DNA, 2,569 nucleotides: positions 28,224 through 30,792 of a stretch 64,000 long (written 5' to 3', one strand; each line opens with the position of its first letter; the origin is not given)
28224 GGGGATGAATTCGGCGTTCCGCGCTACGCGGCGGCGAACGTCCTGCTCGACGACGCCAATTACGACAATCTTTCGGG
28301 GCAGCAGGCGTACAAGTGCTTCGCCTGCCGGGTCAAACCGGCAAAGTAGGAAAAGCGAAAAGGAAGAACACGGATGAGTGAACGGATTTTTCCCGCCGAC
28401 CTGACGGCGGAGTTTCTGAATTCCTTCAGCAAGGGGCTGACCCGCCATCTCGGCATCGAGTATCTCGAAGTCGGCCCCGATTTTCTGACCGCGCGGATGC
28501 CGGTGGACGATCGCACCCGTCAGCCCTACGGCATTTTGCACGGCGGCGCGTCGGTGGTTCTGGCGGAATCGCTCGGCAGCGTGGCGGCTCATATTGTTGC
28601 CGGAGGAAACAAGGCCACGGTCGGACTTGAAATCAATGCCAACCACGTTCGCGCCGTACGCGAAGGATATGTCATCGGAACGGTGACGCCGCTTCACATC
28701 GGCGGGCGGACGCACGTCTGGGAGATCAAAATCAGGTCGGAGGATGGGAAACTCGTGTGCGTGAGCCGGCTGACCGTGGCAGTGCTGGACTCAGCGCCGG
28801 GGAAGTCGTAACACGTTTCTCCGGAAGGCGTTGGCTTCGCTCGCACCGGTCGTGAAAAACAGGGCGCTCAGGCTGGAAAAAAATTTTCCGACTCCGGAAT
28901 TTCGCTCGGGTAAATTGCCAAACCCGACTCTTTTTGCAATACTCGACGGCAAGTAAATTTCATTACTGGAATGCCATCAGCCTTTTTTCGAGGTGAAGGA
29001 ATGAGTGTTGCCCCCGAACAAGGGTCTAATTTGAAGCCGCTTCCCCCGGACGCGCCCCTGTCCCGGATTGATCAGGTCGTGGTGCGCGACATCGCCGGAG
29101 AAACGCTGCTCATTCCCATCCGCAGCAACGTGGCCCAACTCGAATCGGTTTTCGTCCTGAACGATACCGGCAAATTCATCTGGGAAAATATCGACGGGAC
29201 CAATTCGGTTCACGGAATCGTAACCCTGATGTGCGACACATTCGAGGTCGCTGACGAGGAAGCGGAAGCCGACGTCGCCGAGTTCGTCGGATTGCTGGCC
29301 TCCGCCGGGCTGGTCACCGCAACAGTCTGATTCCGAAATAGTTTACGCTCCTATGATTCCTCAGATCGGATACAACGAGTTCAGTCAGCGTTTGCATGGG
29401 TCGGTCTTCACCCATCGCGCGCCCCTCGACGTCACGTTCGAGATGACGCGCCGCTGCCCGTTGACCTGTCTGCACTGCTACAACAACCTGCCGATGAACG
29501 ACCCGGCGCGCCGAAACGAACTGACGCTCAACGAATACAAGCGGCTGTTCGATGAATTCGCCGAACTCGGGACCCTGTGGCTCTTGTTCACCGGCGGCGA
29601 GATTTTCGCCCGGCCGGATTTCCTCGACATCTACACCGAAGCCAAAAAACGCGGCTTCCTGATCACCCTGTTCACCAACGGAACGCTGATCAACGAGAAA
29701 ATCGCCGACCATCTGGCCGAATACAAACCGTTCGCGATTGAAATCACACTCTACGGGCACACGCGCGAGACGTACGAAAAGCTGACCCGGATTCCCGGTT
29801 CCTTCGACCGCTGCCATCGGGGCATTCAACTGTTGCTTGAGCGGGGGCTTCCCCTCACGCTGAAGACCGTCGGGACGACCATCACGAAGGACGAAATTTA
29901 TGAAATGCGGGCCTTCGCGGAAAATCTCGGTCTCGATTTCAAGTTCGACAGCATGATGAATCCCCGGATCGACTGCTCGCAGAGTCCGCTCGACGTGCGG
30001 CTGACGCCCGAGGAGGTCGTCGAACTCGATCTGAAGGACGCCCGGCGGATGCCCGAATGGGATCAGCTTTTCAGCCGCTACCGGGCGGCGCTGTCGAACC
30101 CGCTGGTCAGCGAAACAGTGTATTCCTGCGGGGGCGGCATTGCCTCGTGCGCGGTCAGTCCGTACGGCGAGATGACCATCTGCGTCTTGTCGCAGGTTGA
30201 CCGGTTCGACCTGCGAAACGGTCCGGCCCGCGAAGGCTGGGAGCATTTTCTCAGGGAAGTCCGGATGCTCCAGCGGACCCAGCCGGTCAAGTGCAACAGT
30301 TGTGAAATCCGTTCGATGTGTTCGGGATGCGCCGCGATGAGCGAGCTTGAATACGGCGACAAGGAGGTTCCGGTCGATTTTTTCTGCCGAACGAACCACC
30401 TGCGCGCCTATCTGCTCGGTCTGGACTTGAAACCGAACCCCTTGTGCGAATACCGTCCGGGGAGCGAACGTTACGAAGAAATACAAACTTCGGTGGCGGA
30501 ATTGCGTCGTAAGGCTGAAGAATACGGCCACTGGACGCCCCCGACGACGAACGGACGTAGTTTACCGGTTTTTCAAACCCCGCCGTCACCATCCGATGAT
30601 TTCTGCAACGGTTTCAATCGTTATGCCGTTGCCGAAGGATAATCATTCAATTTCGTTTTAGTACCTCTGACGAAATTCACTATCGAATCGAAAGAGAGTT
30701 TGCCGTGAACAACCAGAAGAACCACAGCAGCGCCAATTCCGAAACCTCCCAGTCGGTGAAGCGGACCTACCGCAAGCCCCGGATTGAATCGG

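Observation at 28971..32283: Five-gene RiPP-like cassette: PqqD, rSAM/SPASM, Cys/Ser-rich precursor, HprK-like kinase and S24/S26 peptidase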

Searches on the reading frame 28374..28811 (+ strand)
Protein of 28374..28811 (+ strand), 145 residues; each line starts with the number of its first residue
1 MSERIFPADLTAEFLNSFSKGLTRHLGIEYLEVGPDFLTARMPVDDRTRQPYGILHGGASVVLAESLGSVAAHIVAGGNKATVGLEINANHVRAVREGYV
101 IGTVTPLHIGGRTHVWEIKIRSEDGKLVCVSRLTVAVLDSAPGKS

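Call 3: search_protein_families(library=pfam, proteins=[window:28374-28811:+], max_evalue=0.01)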
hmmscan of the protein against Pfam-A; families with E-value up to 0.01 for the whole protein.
window:28374-28811:+ (145 aa): 2 families
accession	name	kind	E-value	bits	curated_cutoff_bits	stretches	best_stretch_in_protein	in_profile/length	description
PF03061.28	4HBT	-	3.8e-17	62.8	20.6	1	52-129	1-79/79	Thioesterase superfamily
PF13622.12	4HBT_3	-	0.0068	17.1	24.3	0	52-131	8-77/83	Acyl-CoA thioesterase N-terminal domain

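Call 4: search_protein_families(library=ncbifam, proteins=[window:28374-28811:+], max_evalue=0.01)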
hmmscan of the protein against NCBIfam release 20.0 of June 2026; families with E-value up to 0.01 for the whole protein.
window:28374-28811:+ (145 aa): 5 families
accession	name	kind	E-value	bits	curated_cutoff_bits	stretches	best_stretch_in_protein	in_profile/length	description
NF007631.0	PRK10293.1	equivalog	1.4e-43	147.9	226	1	7-138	4-136/136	1,4-dihydroxy-2-naphthoyl-CoA hydrolase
NF007607.0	PRK10254.1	equivalog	5.5e-38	130.1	237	1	7-138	4-136/137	proofreading thioesterase EntH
NF047425.1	MenI_Listeria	exception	6.7e-38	129.2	185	1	22-138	3-119/122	1,4-dihydroxy-2-naphthoyl-CoA hydrolase MenI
TIGR00369.1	unchar_dom_1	domain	5.1e-35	120.1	36.6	1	22-137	2-117/117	hotdog fold thioesterase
TIGR02286.1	PaaD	equivalog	2.2e-10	40.7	118.9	1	24-134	2-110/114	hydroxyphenylacetyl-CoA thioesterase PaaI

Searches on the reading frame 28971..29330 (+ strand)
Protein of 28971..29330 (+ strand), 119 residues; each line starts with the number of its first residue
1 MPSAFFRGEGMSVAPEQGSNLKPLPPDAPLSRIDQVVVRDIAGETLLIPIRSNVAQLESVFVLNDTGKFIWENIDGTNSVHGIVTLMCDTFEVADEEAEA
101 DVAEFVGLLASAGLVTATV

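Call 3: search_protein_families(library=pfam, proteins=[window:28971-29330:+], max_evalue=0.01)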
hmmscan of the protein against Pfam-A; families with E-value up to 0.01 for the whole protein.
window:28971-29330:+ (119 aa): 1 family
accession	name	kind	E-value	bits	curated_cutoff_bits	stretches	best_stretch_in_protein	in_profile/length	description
PF05402.18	PqqD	-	2.3e-16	60.3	23.4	1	52-115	9-67/67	Coenzyme PQQ synthesis protein D (PqqD)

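Call 4: search_protein_families(library=ncbifam, proteins=[window:28971-29330:+], max_evalue=0.01)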
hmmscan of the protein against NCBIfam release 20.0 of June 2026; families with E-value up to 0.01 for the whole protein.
window:28971-29330:+ (119 aa): 6 families
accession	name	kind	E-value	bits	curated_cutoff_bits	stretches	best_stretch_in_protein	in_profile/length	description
NF033536.1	lasso_PqqD_Bac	exception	4.8e-09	36.2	80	1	32-116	8-87/88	lasso peptide biosynthesis PqqD family chaperone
TIGR03859.1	PQQ_PqqD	equivalog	1e-07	31.7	46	1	58-109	24-74/81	pyrroloquinoline quinone biosynthesis peptide chaperone PqqD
NF033530.1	lasso_PqqD_Strm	exception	2.5e-07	30.8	70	1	61-115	24-78/78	lasso peptide biosynthesis PqqD family chaperone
TIGR04248.1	SCM_PqqD_rel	equivalog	2.8e-07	30.6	100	1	59-115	25-81/84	SynChlorMet cassette protein ScmD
NF002535.0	PRK02079.1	equivalog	0.0012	18.6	101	1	60-106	35-80/92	pyrroloquinoline quinone biosynthesis peptide chaperone PqqD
TIGR04302.1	geo_PqqD_fam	equivalog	0.0027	18.1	100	1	61-115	47-100/102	GeoRSP system PqqD family peptide chaperone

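Call 47: list_cluster_members(proteins=[window:28971-29330:+, window:29353-30642:+, window:30705-30902:+, window:30907-31857:+, window:31864-32283:+, L003:5795-5989:+, L003:4478-5728:+, L004:5810-5983:+])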
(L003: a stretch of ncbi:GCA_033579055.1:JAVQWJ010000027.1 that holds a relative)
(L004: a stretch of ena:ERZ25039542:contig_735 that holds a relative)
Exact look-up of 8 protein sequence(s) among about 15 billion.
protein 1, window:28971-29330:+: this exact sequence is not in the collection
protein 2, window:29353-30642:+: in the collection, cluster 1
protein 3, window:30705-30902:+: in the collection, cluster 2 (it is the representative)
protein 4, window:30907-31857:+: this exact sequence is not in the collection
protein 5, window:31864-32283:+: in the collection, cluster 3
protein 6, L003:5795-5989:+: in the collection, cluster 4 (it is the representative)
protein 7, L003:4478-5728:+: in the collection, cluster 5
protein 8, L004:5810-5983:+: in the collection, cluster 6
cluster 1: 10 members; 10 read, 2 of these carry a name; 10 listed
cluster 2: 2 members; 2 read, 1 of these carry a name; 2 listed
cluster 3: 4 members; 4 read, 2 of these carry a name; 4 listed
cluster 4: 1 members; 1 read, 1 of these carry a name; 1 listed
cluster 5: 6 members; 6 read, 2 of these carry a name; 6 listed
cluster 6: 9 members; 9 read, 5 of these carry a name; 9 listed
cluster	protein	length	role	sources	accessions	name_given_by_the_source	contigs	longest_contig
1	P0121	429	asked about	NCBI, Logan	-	-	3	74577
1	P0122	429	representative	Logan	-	-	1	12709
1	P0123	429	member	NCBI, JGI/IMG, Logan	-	radical SAM protein with 4Fe4S-binding SPASM domain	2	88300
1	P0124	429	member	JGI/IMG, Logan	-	radical SAM protein with 4Fe4S-binding SPASM domain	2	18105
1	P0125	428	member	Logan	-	-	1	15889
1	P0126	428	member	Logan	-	-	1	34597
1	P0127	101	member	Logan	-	-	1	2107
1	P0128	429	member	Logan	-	-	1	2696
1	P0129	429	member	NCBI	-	-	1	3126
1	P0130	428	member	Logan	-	-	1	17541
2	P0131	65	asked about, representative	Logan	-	-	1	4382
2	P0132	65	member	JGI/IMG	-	hypothetical protein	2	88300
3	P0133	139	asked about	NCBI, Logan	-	-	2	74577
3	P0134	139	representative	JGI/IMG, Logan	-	hypothetical protein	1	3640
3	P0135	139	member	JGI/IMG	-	hypothetical protein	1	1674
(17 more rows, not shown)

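Call 83: search_protein_families(library=padloc, proteins=[window:28971-29330:+], max_evalue=0.001)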
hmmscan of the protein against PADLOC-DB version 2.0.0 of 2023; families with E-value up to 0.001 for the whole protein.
window:28971-29330:+ (119 aa): 0 families

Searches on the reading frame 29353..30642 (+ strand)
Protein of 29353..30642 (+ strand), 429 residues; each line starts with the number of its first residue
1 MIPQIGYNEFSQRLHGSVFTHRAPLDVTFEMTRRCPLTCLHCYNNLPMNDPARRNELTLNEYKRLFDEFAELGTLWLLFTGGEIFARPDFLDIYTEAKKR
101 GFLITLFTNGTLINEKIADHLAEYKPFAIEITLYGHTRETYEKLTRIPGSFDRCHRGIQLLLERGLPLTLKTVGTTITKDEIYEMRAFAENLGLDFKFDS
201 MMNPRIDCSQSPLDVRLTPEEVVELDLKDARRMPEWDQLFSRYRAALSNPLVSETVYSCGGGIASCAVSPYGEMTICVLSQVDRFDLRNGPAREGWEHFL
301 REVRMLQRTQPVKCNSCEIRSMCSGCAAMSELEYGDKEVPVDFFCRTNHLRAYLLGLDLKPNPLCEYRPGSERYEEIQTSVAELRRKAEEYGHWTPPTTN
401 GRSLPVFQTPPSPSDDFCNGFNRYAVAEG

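Call 3: search_protein_families(library=pfam, proteins=[window:29353-30642:+], max_evalue=0.01)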
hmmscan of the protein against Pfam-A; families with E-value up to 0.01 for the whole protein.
window:29353-30642:+ (429 aa): 1 family
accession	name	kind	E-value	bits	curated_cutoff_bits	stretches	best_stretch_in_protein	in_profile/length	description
PF04055.27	Radical_SAM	-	1.8e-22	80.7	29.5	1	30-188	2-165/166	Radical SAM superfamily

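Call 4: search_protein_families(library=ncbifam, proteins=[window:29353-30642:+], max_evalue=0.01)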
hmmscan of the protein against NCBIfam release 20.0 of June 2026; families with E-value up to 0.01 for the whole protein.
window:29353-30642:+ (429 aa): 61 families (the best 25 are shown)
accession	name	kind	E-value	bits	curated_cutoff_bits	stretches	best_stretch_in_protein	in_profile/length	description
TIGR04545.1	rSAM_ahbD_hemeb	equivalog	1.4e-35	123.3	500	2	27-193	2-166/339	heme b synthase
TIGR03962.1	mycofact_rSAM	equivalog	6.5e-31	107.7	265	1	22-329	9-316/339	mycofactocin radical SAM maturase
TIGR04055.1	rSAM_NirJ2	equivalog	8.6e-30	104.4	500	2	28-193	3-165/326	putative heme d1 biosynthesis radical SAM protein NirJ2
TIGR04051.1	rSAM_NirJ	equivalog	5.5e-25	88.1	515.45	1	27-195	4-169/354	heme d1 biosynthesis radical SAM protein NirJ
TIGR04053.2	TIGR04053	equivalog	2.5e-24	86.2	395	1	21-194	4-178/366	TIGR04053 family radical SAM/SPASM domain-containing protein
TIGR04546.1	rSAM_ahbC_deAc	equivalog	4.4e-24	85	650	1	26-182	40-190/390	12,18-didecarboxysiroheme deacetylase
NF050035.1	rSAM_WgK_link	exception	6.1e-24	84.7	650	1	22-197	6-179/367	radical SAM/SPASM peptide maturase WgkB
NF045574.1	sacti_mat_StsB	exception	1.5e-23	83.4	625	1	26-192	97-259/466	StsB family radical SAM/SPASM domain sactipeptide maturase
TIGR04250.1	SCM_rSAM_ScmE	equivalog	1.2e-22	80.4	400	1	24-193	2-166/358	SynChlorMet cassette radical SAM/SPASM protein ScmE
TIGR02109.1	PQQ_syn_pqqE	equivalog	2.9e-22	79.1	381.35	1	22-193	4-173/358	pyrroloquinoline quinone biosynthesis protein PqqE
TIGR04054.1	rSAM_NirJ1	equivalog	5.2e-21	74.7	650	1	16-171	28-179/387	putative heme d1 biosynthesis radical SAM protein NirJ1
TIGR04347.1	pseudo_SAM_Halo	equivalog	9.7e-21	74.5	525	1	27-195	40-205/390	TIGR04347 family pseudo-SAM/SPASM protein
TIGR02668.1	moaA_archaeal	equivalog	2.4e-19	69.5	325.25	1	26-249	11-232/303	GTP 3',8-cyclase MoaA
NF012164.0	AlbA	equivalog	1.2e-17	63.5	850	1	22-281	110-360/442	subtilosin maturase AlbA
TIGR02666.1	moaA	equivalog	6.4e-17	61.5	284.05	1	31-203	16-194/336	GTP 3',8-cyclase MoaA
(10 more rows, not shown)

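Call 45: search_solved_structures(query=window:29353-30642:+, max_evalue=0.001)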
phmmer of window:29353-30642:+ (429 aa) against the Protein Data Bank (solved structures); distinct sequences matched with E-value up to 0.001: 6.
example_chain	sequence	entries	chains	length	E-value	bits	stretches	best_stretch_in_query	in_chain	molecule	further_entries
6c8v_A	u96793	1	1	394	7.1e-13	51.6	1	22-189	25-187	Coenzyme PQQ synthesis protein E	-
6efn_A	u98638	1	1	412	5.2e-08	35.6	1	16-236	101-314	Sporulation killing factor maturation protein SkfB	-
7vob_C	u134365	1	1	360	2e-07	33.7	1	35-174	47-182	Cytosylglucuronate decarboxylase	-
7voc_C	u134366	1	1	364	2e-07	33.6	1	35-174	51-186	Cytosylglucuronate decarboxylase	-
7n7i_A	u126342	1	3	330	0.0002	23.7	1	11-118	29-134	Viperin-like enzyme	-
6b4c_A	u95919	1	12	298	0.00063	22.1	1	16-118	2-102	Viperin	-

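Call 83: search_protein_families(library=padloc, proteins=[window:29353-30642:+], max_evalue=0.001)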
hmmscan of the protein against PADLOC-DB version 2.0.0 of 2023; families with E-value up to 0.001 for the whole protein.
window:29353-30642:+ (429 aa): 2 families
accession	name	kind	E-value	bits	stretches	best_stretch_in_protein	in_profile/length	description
PDLC02903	pVip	-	6.2e-13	46.8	1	27-179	2-150/257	Viperins not associated with kinases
PDLC02904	pVip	-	5.1e-12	43.9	1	25-175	3-150/262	Viperins associated with kinases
